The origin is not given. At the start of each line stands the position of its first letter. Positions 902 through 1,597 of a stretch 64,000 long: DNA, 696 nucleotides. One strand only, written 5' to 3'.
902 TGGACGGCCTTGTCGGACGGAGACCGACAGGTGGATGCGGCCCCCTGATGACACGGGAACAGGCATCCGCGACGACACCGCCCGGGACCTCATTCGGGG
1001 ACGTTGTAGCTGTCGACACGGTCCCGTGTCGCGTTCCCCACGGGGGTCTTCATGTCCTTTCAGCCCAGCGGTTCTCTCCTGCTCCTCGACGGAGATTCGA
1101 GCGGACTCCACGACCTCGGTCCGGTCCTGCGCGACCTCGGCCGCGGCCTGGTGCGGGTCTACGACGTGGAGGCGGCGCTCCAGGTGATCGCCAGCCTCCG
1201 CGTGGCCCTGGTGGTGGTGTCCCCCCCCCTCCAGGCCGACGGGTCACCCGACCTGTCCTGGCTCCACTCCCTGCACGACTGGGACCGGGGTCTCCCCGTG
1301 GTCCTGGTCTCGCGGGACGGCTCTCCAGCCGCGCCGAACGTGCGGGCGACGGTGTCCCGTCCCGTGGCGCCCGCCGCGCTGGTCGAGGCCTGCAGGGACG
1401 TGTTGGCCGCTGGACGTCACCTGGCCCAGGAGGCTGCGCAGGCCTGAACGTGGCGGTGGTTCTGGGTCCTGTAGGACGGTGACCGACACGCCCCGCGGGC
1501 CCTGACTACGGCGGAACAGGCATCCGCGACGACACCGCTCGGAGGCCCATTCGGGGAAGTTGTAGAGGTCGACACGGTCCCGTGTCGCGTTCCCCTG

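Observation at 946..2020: Recent tandem duplication of a pseudo-receiver gene cassette that also duplicates the 5' end of the divergent DUF883 gene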

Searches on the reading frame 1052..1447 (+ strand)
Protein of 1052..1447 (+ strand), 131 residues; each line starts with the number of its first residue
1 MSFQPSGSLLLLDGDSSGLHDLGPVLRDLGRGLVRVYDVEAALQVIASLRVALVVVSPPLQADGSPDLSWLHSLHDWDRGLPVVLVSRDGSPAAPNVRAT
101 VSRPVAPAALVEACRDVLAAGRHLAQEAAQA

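Call 5: search_protein_families(library=pfam, proteins=[window:1052-1447:+], max_evalue=1)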
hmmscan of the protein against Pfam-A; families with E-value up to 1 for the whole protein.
window:1052-1447:+ (131 aa): 1 family
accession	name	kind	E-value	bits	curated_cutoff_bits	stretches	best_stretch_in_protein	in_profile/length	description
PF06490.17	FleQ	-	5e-05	24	22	1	9-114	2-103/108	Flagellar regulatory protein FleQ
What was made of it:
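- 1052..1447 (+): ORF1, 131 aa, single-domain aspartate-less pseudo-receiver (D13-G14-D15, S57, S87, R103-P104). PF06490 at 24.0 bits, cut-off 22 (call 5).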

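Call 6: find_homologous_proteins(query=window:1052-1447:+)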
Query window:1052-1447:+ (131 aa): 2 proteins with E <= 0.001 among 437 candidates.
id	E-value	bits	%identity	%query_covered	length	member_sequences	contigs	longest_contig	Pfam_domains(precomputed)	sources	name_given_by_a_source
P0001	2.4e-76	272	100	100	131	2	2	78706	-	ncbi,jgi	jgi:hypothetical protein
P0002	2.5e-58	214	81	99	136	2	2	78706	-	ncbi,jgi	jgi:hypothetical protein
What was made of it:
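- Tried and rejected: A word-indexed search of 5.8 billion proteins with ORF1 found only the two paralogs (call 6).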

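Call 8: find_encoding_contigs(protein=P0001, flank=10000, max_places=6)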
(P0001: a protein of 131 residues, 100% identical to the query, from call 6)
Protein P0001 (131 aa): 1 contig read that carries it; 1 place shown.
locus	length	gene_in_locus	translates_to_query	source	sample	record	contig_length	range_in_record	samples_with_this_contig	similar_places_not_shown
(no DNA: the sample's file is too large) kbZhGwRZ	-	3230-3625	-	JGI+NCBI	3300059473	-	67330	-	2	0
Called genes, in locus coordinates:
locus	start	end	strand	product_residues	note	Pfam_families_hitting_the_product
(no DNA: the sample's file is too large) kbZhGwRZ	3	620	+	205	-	?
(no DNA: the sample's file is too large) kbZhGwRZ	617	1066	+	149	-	-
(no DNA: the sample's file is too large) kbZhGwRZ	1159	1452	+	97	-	-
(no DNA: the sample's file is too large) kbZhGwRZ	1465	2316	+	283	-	PF02574:S-methyl_trans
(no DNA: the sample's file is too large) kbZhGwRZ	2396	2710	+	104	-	PF12732:YtxH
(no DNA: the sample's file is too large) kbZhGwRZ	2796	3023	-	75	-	-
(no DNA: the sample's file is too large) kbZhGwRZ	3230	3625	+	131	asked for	-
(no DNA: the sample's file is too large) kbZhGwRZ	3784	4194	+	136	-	-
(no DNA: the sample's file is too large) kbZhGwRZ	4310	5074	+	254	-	-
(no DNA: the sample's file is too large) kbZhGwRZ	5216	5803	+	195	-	PF13207:AAA_17 (faint), PF13238:AAA_18 (weak), PF13671:AAA_33 (weak), PF01202:SKI (faint)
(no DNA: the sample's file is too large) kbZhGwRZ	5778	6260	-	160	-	PF13302:Acetyltransf_3 (weak), PF13673:Acetyltransf_10 (weak), PF00583:Acetyltransf_1, PF13508:Acetyltransf_7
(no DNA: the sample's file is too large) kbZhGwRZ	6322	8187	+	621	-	PF00070:Pyr_redox (faint), PF07992:Pyr_redox_2 (weak), PF01266:DAO, PF01593:Amino_oxidase, PF12831:FAD_oxidored, PF13450:NAD_binding_8, PF00355:Rieske, PF01593:Amino_oxidase, +2 more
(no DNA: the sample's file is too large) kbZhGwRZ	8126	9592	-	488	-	PF05935:Arylsulfotrans, PF14269:Arylsulfotran_2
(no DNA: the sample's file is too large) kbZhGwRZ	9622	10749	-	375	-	PF02985:HEAT (faint)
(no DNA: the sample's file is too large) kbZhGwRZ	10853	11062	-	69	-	-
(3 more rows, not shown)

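Call 10: search_solved_structures(query=window:1052-1447:+, max_evalue=10, show_alignments=3)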
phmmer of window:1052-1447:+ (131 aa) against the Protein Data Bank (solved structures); distinct sequences matched with E-value up to 10: 4.
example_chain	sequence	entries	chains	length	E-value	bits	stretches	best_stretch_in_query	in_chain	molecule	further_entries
4wxm_A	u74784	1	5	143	0.063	16.7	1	8-92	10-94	Transcriptional regulator FleQ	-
6mqh_A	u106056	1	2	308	0.43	14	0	100-127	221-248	4-hydroxy-tetrahydrodipicolinate synthase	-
8pb9_D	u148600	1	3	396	0.52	13.7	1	8-92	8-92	Transcriptional regulator FleQ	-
4d6x_A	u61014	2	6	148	0.81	13.1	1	9-91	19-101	BACTERIAL REGULATORY, FIS FAMILY PROTEIN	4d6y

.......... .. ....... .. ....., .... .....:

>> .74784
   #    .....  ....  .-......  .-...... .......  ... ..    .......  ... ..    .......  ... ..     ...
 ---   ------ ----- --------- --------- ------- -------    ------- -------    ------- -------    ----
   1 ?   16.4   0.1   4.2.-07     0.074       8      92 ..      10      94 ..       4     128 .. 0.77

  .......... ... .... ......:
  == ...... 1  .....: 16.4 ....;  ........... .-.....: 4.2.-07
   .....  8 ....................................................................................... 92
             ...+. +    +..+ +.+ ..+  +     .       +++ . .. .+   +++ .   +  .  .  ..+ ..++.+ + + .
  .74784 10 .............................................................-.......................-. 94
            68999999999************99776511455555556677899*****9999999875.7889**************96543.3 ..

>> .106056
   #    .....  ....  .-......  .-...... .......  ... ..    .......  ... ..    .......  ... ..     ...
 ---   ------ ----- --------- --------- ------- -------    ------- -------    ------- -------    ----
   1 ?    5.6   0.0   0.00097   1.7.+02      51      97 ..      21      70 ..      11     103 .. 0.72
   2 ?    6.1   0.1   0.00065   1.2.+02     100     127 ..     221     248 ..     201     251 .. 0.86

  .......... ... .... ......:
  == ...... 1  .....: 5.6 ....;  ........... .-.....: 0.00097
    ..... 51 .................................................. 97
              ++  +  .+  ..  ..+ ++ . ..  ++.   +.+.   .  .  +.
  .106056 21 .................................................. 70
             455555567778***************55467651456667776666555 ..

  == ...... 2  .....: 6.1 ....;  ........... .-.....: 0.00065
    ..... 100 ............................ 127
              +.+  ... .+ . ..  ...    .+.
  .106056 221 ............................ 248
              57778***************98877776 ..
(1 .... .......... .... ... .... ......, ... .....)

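Call 16: find_related_loci(query=A3, collection=genome_contigs, flank=6000)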
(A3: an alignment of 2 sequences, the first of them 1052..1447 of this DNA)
Query A3 (131 aa) in genome_contigs; peptide patterns used: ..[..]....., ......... (x = any residue, [..] = any of these).
140 stretches matched a pattern, but none encodes a relative of the query by tblastn (E <= 1e-3).

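Call 18: find_related_loci(query=A3, collection=metagenome_contigs, flank=6000)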
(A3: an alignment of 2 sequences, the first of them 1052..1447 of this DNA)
Query A3 (131 aa) in metagenome_contigs; peptide patterns used: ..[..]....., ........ (x = any residue, [..] = any of these).
175 stretches matched a pattern, but none encodes a relative of the query by tblastn (E <= 1e-3).
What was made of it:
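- Tried and rejected: Scans of genome_contigs and metagenome_contigs with the REC alignment found no relative (calls 16, 18).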

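Call 21: predict_structure(alignment_id=A3)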
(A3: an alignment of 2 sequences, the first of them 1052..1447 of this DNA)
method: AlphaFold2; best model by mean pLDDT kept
length: 131 residues; sequences in the alignment: 2
mean_pLDDT: 43.6   pTM: 0.32
mean pLDDT of the five models: 43.6, 40.8, 38.0, 37.6, 35.3
residues with pLDDT >= 90: 0; 70-90: 0; 50-70: 32; < 50: 99
segments of 3 or more residues with pLDDT < 50: 1-40, 50-53, 55-60, 64-66, 70-83, 86-106, 121-131
pLDDT, mean of each block of 10 residues (from residue 1): 28 35 42 38 52 47 51 40 46 43 48 57 38 38
secondary structure, 60 per line:
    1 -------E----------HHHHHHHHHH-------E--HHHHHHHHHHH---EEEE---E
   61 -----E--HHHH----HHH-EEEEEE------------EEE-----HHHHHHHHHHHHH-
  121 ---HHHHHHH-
elements in order: H19-28 H39-49 E53-56 H69-72 E81-86 E99-101 H107-119 H124-130
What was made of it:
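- The AF2 model rests on three sequences, and a two-sequence run gave pLDDT 44 (call 21).
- Tried and rejected: AF2 with the two-paralog alignment failed (pLDDT 44, call 21).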

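Call 23: search_protein_representatives(alignment_id=A3)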
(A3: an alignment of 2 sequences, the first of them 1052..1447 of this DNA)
Query: 2 sequences, 136 profile positions. Proteins with E-value up to 0.001 (for the whole library): 4; up to 1e-10: 1; up to 1e-30: 1. The best 4 are listed.
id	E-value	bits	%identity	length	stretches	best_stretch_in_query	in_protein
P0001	6.7e-77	272.3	-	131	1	7-136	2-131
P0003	2.2e-09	53.7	-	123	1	12-125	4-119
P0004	3.7e-05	40.0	-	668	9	44-112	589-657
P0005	5.2e-04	36.3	-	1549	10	56-126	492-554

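Call 26: search_solved_structures(query=A4, max_evalue=10, show_alignments=3)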
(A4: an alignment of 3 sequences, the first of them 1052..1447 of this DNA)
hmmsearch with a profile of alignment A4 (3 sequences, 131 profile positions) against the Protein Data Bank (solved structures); distinct sequences matched with E-value up to 10: 14.
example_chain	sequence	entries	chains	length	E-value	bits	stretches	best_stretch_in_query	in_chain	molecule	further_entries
6mqh_A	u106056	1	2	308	0.011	19.1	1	97-127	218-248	4-hydroxy-tetrahydrodipicolinate synthase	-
3hv2_A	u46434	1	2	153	0.082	16.3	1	3-65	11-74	Response regulator/HD domain protein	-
4ja2_A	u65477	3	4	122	0.1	15.9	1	8-118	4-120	Response regulator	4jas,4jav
3t6k_A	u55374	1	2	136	0.18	15.2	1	8-120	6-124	Response regulator receiver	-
9lbr_A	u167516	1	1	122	0.35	14.2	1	9-118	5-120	Response regulator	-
4d6x_A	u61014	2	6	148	0.36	14.2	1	9-98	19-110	BACTERIAL REGULATORY, FIS FAMILY PROTEIN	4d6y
2rdm_A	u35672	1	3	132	0.36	14.2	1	8-123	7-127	Response regulator receiver protein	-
5xso_A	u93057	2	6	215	0.48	13.8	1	4-86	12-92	Response regulator FixJ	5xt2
2jk1_A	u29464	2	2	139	0.56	13.6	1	8-116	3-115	HYDROGENASE TRANSCRIPTIONAL REGULATORY PROTEIN HUPR1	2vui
2vuh_B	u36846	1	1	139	0.57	13.5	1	8-116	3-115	HYDROGENASE TRANSCRIPTIONAL REGULATORY PROTEIN HUPR1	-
7qz2_A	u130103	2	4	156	0.91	12.9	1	9-59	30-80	Histidine kinase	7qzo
7w9h_A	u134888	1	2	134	1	12.7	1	8-110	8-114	Response regulator protein FleR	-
1rjk_A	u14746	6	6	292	1.4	12.2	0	2-27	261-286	Vitamin D3 receptor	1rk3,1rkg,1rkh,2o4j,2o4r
4uhj_A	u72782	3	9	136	1.4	12.2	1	9-87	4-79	TRANSCRIPTIONAL REGULATORY PROTEIN CPXR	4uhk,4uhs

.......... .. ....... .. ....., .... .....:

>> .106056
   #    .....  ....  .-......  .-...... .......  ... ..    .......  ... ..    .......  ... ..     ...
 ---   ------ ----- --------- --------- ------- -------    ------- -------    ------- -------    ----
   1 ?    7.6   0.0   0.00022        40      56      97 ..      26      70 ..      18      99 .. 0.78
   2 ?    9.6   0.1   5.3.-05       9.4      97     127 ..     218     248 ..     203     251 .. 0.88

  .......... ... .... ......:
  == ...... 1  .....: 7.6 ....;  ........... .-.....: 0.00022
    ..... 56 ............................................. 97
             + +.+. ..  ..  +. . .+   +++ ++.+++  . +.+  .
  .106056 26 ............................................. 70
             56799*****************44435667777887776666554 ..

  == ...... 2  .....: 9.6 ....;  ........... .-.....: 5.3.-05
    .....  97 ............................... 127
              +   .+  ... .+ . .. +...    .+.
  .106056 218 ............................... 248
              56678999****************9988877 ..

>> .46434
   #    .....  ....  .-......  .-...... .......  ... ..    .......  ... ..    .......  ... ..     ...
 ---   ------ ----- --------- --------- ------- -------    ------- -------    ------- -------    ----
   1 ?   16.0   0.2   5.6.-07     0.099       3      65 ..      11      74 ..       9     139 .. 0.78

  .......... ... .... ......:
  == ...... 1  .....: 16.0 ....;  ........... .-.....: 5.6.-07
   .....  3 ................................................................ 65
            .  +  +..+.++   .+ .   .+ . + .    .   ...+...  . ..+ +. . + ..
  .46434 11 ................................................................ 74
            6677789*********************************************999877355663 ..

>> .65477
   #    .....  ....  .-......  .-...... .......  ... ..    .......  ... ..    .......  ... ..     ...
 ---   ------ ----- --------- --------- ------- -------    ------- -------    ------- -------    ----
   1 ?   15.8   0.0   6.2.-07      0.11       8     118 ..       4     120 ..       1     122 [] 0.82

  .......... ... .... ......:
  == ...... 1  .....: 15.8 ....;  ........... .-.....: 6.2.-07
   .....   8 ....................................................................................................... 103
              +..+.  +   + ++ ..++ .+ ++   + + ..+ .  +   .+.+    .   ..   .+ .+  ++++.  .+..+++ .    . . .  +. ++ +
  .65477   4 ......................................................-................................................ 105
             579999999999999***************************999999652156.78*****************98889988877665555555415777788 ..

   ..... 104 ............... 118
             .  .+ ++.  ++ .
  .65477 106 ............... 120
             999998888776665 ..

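Call 27: search_protein_families(library=pfam, proteins=[P0003], max_evalue=10)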
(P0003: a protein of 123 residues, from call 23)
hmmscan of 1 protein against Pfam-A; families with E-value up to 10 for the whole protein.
P0003 (123 aa): 0 families

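Call 28: search_protein_families(library=ncbifam, proteins=[window:1052-1447:+, P0003], max_evalue=10)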
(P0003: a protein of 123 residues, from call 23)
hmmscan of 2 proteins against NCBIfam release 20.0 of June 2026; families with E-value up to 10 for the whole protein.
window:1052-1447:+ (131 aa): 4 families
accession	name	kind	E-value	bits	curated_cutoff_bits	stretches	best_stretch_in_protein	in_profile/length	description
NF011695.0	PRK15115.1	equivalog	0.0016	17.2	763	1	6-117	6-121/445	two-component system response regulator GlrR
NF047793.1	ResRegPgtA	equivalog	0.018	13.8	650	1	8-122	7-125/414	two-component system response regulator PgtA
NF051870.1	NAssimRespRegNtrX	equivalog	0.11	11.3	600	1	21-91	15-86/452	nitrogen assimilation response regulator NtrX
NF045717.1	DVU0259_DivK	exception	0.22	11.7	160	1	9-118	5-116/117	DVU0259 family response regulator domain-containing protein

P0003 (123 aa): 2 families
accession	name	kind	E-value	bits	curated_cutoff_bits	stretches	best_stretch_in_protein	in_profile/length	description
NF010411.0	PRK13837.1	equivalog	0.00055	18.1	647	1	5-121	699-816/828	two-component system VirA-like sensor kinase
NF045491.1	LysJ_Sulfobales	equivalog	0.19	10.5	700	1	76-118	243-285/386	[LysW]-aminoadipate semialdehyde/glutamate semialdehyde transaminase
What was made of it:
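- The best sequence matches are to receiver domains of NtrC-class regulators: FleQ, NtrX, GlrR, PgtA, HupR (calls 5, 10, 26, 28).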

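Call 29: find_homologous_proteins(query=A4, max_evalue=0.01)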
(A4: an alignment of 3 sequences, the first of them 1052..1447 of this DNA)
Query A4 (3 sequences) (131 aa, profile of the alignment): 3 proteins with E <= 0.01 among 8000 candidates.
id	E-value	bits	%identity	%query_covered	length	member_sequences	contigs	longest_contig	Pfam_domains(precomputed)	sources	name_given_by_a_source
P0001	3.6e-67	242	100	100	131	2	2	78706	-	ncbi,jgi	jgi:hypothetical protein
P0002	3.7e-66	239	81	99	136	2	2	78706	-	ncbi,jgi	jgi:hypothetical protein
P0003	5.1e-50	187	43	53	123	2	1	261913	-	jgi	jgi:hypothetical protein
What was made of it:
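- In the public protein collections no single-copy or multi-copy form turned up; the only other relative is P0003 (calls 6, 23, 29). The family is almost an orphan (calls 6, 23, 29).
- Tried and rejected: A profile search with three sequences added nothing (call 29).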

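Call 30: find_encoding_contigs(protein=P0003, flank=8000, max_places=4)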
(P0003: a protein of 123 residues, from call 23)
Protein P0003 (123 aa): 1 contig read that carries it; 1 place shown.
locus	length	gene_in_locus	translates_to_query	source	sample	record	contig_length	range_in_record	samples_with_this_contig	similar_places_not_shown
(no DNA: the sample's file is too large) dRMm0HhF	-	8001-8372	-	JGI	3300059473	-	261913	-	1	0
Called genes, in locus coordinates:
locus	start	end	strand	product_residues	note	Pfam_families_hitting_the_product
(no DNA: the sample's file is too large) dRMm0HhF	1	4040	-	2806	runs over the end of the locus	PF10091:Glycoamylase, PF06165:GH94_b-supersand, PF17167:Glyco_hydro_94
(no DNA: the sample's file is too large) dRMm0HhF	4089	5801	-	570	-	PF02415:Chlam_PMP (faint), PF05048:NosD (weak)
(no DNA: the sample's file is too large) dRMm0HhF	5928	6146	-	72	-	-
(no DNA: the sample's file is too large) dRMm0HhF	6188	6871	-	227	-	PF00072:Response_reg, PF00196:GerE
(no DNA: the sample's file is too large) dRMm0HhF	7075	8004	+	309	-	PF01341:Glyco_hydro_6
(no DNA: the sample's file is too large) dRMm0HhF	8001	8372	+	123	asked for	-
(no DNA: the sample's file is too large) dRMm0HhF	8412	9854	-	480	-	PF11329:DUF3131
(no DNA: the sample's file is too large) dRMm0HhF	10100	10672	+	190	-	PF14321:DUF4382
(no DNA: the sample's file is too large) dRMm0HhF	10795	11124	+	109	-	-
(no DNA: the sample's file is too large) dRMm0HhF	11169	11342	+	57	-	-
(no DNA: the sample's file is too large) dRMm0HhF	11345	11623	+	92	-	-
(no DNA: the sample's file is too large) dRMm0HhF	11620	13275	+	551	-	PF08757:CotH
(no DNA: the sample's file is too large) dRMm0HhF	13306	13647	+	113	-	-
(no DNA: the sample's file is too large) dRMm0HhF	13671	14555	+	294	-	PF14346:DUF4398, PF00691:OmpA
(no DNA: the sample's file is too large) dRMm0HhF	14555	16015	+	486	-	PF05935:Arylsulfotrans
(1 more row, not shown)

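Call 36: predict_structure(alignment_id=A4)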
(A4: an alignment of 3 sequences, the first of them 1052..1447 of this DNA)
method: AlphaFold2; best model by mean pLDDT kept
length: 131 residues; sequences in the alignment: 3
mean_pLDDT: 79.1   pTM: 0.75
mean pLDDT of the five models: 79.1, 74.1, 56.3, 52.8, 52.0
residues with pLDDT >= 90: 11; 70-90: 95; 50-70: 20; < 50: 5
segments of 3 or more residues with pLDDT < 50: 1-4
pLDDT, mean of each block of 10 residues (from residue 1): 64 75 83 87 87 86 82 78 82 75 86 89 57 47
secondary structure, 60 per line:
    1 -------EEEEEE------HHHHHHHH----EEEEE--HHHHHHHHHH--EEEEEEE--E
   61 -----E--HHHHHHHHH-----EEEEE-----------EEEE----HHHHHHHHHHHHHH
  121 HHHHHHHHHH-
elements in order: E8-13 H20-27 E32-36 H39-48 E51-57 H69-77 E83-87 E99-102 H107-130
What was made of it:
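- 1052..1447 (+): AF2 pLDDT 79, pTM 0.75 (call 36).
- On CheY-like receiver superfamily (fold level): AF2 pLDDT 79.1, pTM 0.75 (call 36).
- Fold: the AF2 model from a 3-sequence alignment has pLDDT 79.1 and pTM 0.75, with strand/helix order b1 a1 b2 a2 b3 a3 b4 b5 a5 (call 36).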

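Call 38: fold_search(model_id=the predicted structure, library=pdb)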
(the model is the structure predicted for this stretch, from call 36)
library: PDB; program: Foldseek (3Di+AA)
matches with E <= 10: 1789; with E <= 0.001: 368
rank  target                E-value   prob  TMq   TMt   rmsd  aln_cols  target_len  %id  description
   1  3dge_C                6.3e-07  1.00  0.70  0.75   3.2       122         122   20  Structure of a histidine kinase-response regulator complex reveals insights into Two-component signaling and a novel c (released 2009-07-07)
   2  3crn_A                1.1e-06  1.00  0.76  0.78   3.2       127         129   19  Crystal structure of response regulator receiver domain protein (CheY-like) from Methanospirillum hungatei JF-1 (released 2008-04-22)
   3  6rh8_C                1.4e-06  1.00  0.70  0.75   3.3       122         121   18  Revisiting pH-gated conformational switch. Complex HK853 mutant H260A -RR468 mutant D53A pH 5.3 (released 2020-02-19)
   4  3hv2_A                1.8e-06  1.00  0.74  0.72   3.2       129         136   23  Crystal structure of signal receiver domain OF HD domain-containing protein FROM Pseudomonas fluorescens Pf-5 (released 2009-06-23)
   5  6swl_A                1.8e-06  1.00  0.74  0.73   3.2       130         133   17  The REC domain of XynC, a response regulator from Geobacillus stearothermophilus (released 2020-10-14)
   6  4jav_D                2.0e-06  1.00  0.70  0.75   3.2       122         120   20  Structural basis of a rationally rewired protein-protein interface (HK853wt and RR468mutant V13P, L14I, I17M and N21V) (released 2013-09-04)
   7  6rh1_C                2.3e-06  1.00  0.70  0.76   3.3       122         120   18  Revisiting pH-gated conformational switch. Complex HK853-RR468 D53A pH 7 (released 2020-02-19)
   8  3gl9_B                2.7e-06  1.00  0.70  0.75   3.1       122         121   20  The structure of a histidine kinase-response regulator complex sheds light into two-component signaling and reveals a  (released 2009-10-27)
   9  2rdm_A                2.7e-06  1.00  0.69  0.72   4.1       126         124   21  Crystal structure of response regulator receiver protein from Sinorhizobium medicae WSM419 (released 2007-10-09)
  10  9fn5_A                2.8e-06  1.00  0.71  0.74   3.1       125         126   17  The REC domain (in the non-phosphorylated state) of XynC, a response regulator from G.proteiniphilus T-6 (released 2025-06-25)
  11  6swl_B                2.8e-06  1.00  0.72  0.72   3.2       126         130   17  The REC domain of XynC, a response regulator from Geobacillus stearothermophilus (released 2020-10-14)
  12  3hv2_B                3.2e-06  1.00  0.75  0.78   2.9       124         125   23  Crystal structure of signal receiver domain OF HD domain-containing protein FROM Pseudomonas fluorescens Pf-5 (released 2009-06-23)
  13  2rdm_C                3.2e-06  1.00  0.67  0.71   3.8       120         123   21  Crystal structure of response regulator receiver protein from Sinorhizobium medicae WSM419 (released 2007-10-09)
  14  28tm_A                3.7e-06  1.00  0.71  0.81   3.0       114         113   22  Structure of an uncharacterized Rossmann fold protein from Homo sapiens (released 2026-03-11)
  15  3t6k_A                3.7e-06  1.00  0.71  0.76   3.4       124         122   22  Crystal structure of a putative response regulator (Caur_3799) from Chloroflexus aurantiacus J-10-fl at 1.86 A resolut (released 2011-09-07)
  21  4wxm_A                5.5e-06  1.00  0.65  0.67   3.9       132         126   22  FleQ REC domain from Pseudomonas aeruginosa PAO1 (released 2015-09-23)
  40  4wxm_B                1.3e-05  1.00  0.66  0.67   3.8       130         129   22  FleQ REC domain from Pseudomonas aeruginosa PAO1 (released 2015-09-23)
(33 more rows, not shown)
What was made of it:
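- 1052..1447 (+): Foldseek matches to receiver domains, TM 0.65-0.77 (call 38).
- On CheY-like receiver superfamily (fold level): The listed Foldseek PDB matches are nearly all receiver domains, TM 0.65-0.77, E down to 6e-7 (call 38).
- The listed Foldseek PDB matches are almost all receiver domains: RR468 3dge_C at E 6e-7, FleQ REC 4wxm, NtrX, HupR, DctD and CheY, TM 0.65-0.77 (call 38).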
